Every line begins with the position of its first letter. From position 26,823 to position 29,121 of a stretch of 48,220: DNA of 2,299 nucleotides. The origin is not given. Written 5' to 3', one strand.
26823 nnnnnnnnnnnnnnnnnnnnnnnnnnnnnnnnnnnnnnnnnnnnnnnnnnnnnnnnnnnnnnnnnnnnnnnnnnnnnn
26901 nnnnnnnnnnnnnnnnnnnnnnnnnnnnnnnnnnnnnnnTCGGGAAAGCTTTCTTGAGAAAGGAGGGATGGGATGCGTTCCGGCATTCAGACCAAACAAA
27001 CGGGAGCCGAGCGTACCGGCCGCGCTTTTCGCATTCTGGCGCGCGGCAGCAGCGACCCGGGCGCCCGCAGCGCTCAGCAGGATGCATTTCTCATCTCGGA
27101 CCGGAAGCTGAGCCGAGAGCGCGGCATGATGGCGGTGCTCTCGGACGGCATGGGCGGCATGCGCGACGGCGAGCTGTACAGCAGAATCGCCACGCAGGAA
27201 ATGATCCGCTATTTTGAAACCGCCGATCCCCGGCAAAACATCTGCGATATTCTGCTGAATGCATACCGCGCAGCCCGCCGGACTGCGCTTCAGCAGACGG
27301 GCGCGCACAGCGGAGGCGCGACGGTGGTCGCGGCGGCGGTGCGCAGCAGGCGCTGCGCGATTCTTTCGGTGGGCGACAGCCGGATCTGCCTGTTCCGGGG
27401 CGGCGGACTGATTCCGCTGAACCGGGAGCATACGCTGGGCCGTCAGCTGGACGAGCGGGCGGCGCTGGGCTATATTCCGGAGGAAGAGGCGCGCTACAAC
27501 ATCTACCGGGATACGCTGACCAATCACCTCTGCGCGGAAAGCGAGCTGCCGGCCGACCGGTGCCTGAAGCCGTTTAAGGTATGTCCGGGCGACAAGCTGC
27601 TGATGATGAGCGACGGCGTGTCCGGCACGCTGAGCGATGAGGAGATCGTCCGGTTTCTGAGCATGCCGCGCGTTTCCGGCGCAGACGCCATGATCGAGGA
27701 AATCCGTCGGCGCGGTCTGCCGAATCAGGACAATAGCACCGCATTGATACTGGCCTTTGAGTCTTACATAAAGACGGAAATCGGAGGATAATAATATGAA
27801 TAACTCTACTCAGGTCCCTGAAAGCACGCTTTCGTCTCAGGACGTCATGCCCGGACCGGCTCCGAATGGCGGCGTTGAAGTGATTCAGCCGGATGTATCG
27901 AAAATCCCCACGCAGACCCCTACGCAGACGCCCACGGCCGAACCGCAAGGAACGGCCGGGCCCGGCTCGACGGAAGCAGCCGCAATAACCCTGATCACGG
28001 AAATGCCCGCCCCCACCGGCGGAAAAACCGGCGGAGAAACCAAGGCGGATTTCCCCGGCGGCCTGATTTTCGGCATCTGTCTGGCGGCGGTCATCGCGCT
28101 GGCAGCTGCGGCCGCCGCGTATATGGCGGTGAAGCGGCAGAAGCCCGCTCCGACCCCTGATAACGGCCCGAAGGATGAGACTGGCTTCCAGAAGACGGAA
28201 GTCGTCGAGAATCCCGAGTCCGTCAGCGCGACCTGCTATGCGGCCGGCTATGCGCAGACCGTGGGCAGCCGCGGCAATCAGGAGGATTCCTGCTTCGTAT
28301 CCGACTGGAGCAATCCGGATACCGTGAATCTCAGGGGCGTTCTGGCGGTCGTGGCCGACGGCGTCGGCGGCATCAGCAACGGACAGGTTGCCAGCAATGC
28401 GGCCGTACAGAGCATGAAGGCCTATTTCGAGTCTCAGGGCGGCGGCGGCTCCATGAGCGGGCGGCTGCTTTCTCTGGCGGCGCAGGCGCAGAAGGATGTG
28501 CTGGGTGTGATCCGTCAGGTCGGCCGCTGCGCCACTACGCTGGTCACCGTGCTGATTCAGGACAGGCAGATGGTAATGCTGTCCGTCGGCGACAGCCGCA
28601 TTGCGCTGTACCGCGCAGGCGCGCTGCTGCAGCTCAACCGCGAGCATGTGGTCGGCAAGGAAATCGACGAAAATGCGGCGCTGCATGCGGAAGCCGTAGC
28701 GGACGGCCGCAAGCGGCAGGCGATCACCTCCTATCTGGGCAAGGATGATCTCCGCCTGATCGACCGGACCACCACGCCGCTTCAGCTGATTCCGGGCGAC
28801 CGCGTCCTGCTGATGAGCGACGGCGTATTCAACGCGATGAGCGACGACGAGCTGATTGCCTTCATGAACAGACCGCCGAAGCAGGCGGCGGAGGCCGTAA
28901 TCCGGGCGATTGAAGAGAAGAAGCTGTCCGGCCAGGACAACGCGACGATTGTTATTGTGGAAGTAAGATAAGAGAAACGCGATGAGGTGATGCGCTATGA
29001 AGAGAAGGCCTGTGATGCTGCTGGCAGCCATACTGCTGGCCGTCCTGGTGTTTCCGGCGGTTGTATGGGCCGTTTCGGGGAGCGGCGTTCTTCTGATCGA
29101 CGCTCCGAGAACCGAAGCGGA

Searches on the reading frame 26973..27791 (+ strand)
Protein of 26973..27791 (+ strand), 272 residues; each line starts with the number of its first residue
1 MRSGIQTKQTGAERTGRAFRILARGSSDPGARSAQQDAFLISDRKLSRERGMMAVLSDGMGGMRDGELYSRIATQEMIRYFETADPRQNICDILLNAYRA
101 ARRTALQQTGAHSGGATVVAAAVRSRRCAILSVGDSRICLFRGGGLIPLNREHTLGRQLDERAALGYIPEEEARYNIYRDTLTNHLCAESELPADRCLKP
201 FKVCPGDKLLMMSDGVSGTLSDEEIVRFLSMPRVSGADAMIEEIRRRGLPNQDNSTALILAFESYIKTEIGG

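Call 3: search_protein_families(library=pfam, proteins=[window:26973-27791:+], max_evalue=0.01)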
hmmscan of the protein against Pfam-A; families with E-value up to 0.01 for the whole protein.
window:26973-27791:+ (272 aa): 3 families
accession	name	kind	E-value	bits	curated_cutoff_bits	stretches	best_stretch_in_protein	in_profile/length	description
PF13672.11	PP2C_2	-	3.3e-13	50.1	24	1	25-227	2-183/209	Protein phosphatase 2C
PF00481.26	PP2C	-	3.1e-06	27.5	20.3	1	83-155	65-142/255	Protein phosphatase 2C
PF07228.17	SpoIIE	-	0.00048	20.6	25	0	194-253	111-182/192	Stage II sporulation protein E (SpoIIE)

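Call 4: search_protein_families(library=ncbifam, proteins=[window:26973-27791:+], max_evalue=0.01)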
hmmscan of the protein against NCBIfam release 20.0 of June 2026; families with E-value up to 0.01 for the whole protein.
window:26973-27791:+ (272 aa): 2 families
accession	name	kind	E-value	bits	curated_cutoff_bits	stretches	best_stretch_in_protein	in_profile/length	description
NF033484.1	Stp1_PP2C_phos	equivalog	9.7e-30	103.8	230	1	31-259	7-230/232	Stp1/IreP family PP2C-type Ser/Thr phosphatase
NF011149.0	PRK14559.1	equivalog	3.9e-09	35.8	374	1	48-158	409-526/642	serine/threonine phosphatase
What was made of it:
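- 26973..27791 (+): Soluble PP2C phosphatase, 33 nt after the kinase stop codon. Calls 3 and 4 (PP2C_2; Stp1/IreP-like but below the cutoff).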

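Call 37: search_protein_families(library=padloc, proteins=[window:26973-27791:+], max_evalue=0.001)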
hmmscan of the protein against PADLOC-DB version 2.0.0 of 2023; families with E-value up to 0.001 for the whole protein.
window:26973-27791:+ (272 aa): 0 families

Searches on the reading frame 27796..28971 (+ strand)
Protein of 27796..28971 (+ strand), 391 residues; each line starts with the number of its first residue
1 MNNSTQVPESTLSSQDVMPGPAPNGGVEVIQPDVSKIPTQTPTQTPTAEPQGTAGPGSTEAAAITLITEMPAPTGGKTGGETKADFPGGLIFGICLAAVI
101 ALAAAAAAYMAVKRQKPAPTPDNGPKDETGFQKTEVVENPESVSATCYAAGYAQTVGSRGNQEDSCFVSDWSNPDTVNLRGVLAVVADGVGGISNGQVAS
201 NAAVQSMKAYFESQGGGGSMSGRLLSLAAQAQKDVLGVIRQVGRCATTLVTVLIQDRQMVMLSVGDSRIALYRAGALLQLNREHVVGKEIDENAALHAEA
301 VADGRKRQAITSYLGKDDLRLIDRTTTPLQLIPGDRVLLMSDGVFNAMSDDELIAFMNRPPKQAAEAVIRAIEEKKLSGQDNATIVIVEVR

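Call 3: search_protein_families(library=pfam, proteins=[window:27796-28971:+], max_evalue=0.01)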
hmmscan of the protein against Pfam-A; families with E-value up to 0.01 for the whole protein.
window:27796-28971:+ (391 aa): 3 families
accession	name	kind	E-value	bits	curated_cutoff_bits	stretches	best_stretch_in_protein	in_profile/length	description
PF13672.11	PP2C_2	-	7.9e-14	52.1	24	1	181-355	24-183/209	Protein phosphatase 2C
PF00481.26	PP2C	-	3.9e-08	33.7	20.3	1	157-285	10-141/255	Protein phosphatase 2C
PF07228.17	SpoIIE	-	1e-06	29.2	25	1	322-390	111-191/192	Stage II sporulation protein E (SpoIIE)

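Call 4: search_protein_families(library=ncbifam, proteins=[window:27796-28971:+], max_evalue=0.01)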
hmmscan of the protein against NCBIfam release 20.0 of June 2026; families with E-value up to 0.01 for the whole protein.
window:27796-28971:+ (391 aa): 3 families
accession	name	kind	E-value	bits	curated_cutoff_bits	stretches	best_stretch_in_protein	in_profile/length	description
NF033484.1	Stp1_PP2C_phos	equivalog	4.8e-32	111.3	230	1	179-389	22-232/232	Stp1/IreP family PP2C-type Ser/Thr phosphatase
NF011149.0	PRK14559.1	equivalog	9.1e-14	51.1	374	1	175-344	406-580/642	serine/threonine phosphatase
TIGR02865.1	spore_II_E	equivalog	0.0042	15.2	490.8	1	329-390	692-763/764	stage II sporulation protein E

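Call 37: search_protein_families(library=padloc, proteins=[window:27796-28971:+], max_evalue=0.001)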
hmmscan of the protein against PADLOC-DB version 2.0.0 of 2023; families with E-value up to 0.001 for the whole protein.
window:27796-28971:+ (391 aa): 0 families
